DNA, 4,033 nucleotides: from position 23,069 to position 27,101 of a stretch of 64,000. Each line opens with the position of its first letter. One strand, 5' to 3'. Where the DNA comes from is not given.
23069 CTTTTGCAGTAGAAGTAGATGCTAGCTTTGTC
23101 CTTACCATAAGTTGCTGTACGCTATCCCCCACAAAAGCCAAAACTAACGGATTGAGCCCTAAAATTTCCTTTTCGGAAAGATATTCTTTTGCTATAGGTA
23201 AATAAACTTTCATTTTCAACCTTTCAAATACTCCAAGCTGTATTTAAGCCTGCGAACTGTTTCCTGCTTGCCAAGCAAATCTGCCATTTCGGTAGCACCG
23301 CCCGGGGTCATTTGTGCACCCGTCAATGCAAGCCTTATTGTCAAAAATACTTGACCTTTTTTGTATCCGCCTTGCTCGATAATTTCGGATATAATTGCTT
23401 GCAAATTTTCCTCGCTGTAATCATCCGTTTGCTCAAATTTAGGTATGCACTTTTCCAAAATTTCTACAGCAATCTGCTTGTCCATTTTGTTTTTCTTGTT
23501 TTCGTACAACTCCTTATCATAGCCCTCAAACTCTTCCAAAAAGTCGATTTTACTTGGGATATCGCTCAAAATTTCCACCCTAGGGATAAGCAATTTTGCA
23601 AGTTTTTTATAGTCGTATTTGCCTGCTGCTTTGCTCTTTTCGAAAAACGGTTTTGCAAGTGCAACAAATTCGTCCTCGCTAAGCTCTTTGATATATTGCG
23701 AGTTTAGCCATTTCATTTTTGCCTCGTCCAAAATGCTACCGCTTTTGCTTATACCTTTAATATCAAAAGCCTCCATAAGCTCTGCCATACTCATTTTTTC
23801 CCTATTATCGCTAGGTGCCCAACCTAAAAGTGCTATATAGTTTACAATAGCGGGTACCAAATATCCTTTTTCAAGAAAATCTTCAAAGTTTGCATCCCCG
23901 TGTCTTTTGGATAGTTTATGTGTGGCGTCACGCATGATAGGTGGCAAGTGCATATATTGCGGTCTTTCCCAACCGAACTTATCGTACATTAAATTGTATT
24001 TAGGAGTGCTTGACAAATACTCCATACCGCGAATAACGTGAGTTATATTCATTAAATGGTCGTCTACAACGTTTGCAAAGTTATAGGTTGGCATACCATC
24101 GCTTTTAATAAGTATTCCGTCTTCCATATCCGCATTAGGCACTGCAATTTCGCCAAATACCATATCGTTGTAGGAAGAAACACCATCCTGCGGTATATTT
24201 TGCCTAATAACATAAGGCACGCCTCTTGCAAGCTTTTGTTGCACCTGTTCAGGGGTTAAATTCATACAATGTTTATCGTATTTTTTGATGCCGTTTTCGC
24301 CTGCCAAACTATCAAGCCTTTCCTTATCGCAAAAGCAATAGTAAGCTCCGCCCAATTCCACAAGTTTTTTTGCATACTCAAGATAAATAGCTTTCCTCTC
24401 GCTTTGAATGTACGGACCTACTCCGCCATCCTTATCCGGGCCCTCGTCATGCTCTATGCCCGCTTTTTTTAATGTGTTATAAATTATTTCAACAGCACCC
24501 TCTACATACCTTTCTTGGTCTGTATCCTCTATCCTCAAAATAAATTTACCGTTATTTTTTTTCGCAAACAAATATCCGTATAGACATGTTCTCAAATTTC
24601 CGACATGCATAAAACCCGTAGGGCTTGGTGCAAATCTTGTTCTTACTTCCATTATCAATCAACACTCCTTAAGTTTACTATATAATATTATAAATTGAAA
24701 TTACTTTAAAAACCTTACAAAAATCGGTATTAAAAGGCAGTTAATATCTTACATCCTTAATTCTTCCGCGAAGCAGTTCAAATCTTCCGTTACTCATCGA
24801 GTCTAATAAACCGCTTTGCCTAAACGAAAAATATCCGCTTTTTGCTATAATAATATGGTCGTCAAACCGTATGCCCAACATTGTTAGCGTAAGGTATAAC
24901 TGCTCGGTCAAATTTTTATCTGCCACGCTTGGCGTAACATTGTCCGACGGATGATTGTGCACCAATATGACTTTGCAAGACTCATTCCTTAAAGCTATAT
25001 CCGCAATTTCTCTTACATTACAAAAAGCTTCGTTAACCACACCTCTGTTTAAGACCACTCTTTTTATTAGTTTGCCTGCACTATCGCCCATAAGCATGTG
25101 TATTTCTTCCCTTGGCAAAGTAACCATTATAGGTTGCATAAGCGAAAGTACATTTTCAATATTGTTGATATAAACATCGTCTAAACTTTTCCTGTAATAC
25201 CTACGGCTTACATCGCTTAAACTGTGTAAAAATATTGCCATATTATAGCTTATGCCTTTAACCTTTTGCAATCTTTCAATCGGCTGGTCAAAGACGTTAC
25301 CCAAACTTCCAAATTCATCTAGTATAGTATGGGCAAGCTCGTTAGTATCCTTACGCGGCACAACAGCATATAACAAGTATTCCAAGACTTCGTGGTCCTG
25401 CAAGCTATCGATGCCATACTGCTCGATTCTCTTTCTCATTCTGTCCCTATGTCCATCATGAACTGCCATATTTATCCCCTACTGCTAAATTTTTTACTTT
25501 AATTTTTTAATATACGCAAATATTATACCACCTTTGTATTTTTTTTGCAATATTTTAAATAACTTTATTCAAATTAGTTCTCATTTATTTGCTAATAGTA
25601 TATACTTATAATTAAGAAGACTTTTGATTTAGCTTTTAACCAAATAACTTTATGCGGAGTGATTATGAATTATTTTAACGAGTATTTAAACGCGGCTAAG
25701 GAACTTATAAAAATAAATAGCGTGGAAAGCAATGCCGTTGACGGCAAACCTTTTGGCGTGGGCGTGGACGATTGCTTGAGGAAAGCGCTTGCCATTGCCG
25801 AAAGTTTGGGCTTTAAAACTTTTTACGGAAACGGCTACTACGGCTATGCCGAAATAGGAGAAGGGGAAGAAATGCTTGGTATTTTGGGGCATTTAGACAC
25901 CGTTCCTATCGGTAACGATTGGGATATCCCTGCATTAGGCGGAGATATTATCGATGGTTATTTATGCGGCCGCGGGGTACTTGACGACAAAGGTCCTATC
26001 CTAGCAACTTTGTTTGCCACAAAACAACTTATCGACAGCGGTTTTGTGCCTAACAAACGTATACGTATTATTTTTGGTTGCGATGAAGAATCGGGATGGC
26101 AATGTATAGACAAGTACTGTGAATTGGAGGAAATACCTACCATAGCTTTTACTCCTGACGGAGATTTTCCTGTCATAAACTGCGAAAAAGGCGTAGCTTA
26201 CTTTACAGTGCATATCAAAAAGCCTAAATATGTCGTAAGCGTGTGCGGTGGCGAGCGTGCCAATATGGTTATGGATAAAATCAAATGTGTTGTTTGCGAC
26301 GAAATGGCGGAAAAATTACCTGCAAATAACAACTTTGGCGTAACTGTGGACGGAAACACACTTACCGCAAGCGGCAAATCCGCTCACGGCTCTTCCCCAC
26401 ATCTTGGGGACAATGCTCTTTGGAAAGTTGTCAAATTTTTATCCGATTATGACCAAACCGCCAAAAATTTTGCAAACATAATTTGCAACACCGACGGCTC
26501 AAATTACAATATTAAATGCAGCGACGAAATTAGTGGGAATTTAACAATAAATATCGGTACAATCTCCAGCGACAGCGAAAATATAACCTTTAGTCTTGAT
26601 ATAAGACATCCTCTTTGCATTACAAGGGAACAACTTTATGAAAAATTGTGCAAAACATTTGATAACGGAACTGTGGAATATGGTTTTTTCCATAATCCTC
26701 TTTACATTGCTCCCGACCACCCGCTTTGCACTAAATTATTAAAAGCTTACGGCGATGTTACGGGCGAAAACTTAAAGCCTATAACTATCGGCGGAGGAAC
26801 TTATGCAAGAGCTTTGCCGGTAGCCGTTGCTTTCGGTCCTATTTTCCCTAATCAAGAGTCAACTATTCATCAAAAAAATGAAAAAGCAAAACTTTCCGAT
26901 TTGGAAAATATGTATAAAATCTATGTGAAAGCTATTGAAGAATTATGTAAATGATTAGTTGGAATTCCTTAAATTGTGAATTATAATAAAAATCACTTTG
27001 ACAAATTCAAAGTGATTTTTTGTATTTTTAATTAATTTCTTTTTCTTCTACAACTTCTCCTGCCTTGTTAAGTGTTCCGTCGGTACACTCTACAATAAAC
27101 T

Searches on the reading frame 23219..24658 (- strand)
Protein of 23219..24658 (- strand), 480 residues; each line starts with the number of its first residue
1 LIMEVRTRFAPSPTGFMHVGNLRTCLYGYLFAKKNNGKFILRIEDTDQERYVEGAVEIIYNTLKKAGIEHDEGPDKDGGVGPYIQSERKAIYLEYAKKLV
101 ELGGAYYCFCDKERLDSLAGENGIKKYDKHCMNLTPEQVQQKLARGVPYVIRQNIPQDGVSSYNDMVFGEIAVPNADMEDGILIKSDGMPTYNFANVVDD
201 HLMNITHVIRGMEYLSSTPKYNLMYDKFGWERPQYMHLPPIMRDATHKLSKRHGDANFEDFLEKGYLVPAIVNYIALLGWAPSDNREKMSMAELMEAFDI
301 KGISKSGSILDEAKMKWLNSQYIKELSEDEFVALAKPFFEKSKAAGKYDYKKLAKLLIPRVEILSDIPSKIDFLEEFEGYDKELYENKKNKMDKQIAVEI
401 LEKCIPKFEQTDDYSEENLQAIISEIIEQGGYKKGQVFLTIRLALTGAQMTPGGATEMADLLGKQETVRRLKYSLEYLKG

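Call 74: search_protein_families(library=ncbifam, proteins=[window:23219-24658:-], max_evalue=1e-20)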
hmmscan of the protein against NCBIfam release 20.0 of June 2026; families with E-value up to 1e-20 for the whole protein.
window:23219-24658:- (480 aa): 8 families
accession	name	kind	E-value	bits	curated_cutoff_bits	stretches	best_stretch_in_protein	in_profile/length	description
TIGR00464.1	gltX_bact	equivalog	4e-148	494.2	289.95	1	4-473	1-465/470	glutamate--tRNA ligase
TIGR03838.1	queuosine_YadB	equivalog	4.6e-60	203.3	276.7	1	6-294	2-271/272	tRNA glutamyl-Q(34) synthetase GluQRS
NF004314.0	PRK05710.1-3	equivalog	1.3e-57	195.4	256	1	4-297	6-277/297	tRNA glutamyl-Q(34) synthetase GluQRS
NF004315.1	PRK05710.1-4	equivalog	2.9e-51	174.5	250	1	7-273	1-272/274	tRNA glutamyl-Q(34) synthetase GluQRS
NF004312.0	PRK05710.1-1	equivalog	6.9e-44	150.4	453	1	7-296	16-280/306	tRNA glutamyl-Q(34) synthetase GluQRS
NF004313.0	PRK05710.1-2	equivalog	6.7e-43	146.9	380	1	3-259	3-252/299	tRNA glutamyl-Q(34) synthetase GluQRS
NF003169.0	PRK04156.1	equivalog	1.9e-41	142.4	516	1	4-120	101-210/567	glutamate--tRNA ligase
TIGR00463.1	gltX_arch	equivalog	3e-34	118.5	401.75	1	4-118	93-198/560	glutamate--tRNA ligase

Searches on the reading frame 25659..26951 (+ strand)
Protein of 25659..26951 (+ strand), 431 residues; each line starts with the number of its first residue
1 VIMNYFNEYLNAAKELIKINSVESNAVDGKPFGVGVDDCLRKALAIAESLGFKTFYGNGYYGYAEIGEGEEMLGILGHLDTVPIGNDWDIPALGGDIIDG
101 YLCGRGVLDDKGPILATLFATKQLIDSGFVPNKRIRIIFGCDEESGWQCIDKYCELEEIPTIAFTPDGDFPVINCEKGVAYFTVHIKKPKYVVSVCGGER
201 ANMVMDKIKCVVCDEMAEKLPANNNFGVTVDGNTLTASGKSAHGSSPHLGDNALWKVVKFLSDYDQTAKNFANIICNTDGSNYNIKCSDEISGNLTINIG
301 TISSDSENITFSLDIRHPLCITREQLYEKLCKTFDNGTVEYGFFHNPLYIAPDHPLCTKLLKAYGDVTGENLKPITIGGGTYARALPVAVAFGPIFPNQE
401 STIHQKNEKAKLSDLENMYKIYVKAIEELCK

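Call 72: search_protein_families(library=ncbifam, proteins=[window:25659-26951:+], max_evalue=0.00001)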
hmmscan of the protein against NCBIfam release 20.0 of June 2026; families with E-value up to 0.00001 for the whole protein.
window:25659-26951:+ (431 aa): 35 families (the best 25 are shown)
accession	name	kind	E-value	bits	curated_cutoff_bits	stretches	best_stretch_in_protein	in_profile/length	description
TIGR01887.1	dipeptidaselike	subfamily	1.3e-120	403.6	207.95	1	10-426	5-447/447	Sapep family Mn(2+)-dependent dipeptidase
NF005591.0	PRK07318.1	equivalog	1e-119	400.9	435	1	5-431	12-466/466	dipeptidase PepV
NF005542.0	PRK07205.1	subfamily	2.9e-107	359.2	602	1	7-431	11-443/444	M20 family metallopeptidase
TIGR01886.1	dipeptidase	equivalog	4.3e-79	266.5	632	1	10-431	16-466/466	dipeptidase PepV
NF052477.1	3M3SH_dipept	exception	6e-73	246.3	1025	1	4-430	8-466/469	Cys-Gly-3M3SH dipeptidase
NF004809.0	PRK06156.1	equivalog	2.9e-50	171.8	438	1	4-430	96-568/573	dipeptidase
TIGR01910.1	DapE-ArgE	subfamily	6.9e-31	107.8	217.6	2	12-187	3-186/373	ArgE/DapE family deacylase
NF009557.0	PRK13009.1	equivalog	2.2e-25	89.6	284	2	10-145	6-136/377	succinyl-diaminopimelate desuccinylase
NF010589.0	PRK13983.1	equivalog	3e-24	85.7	333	2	67-146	82-163/409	M20 family metallo-hydrolase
NF006365.0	PRK08588.1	subfamily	3.4e-22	79.3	289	2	64-146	58-142/383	succinyl-diaminopimelate desuccinylase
NF006399.0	PRK08651.1-2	equivalog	1.3e-21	77.1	381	1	66-153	61-149/405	succinyl-diaminopimelate desuccinylase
TIGR01246.1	dapE_proteo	equivalog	2.6e-19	69.5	361.8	2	11-145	3-132/370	succinyl-diaminopimelate desuccinylase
NF006400.0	PRK08651.1-3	equivalog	2.6e-19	69.3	374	2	63-153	76-167/410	succinyl-diaminopimelate desuccinylase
NF009555.0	PRK13004.1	equivalog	1.9e-18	66.5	321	1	64-144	63-145/399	YgeY family selenium metabolism-linked hydrolase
NF005913.0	PRK07906.1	subfamily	3.5e-13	49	382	1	72-148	83-160/442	hypothetical protein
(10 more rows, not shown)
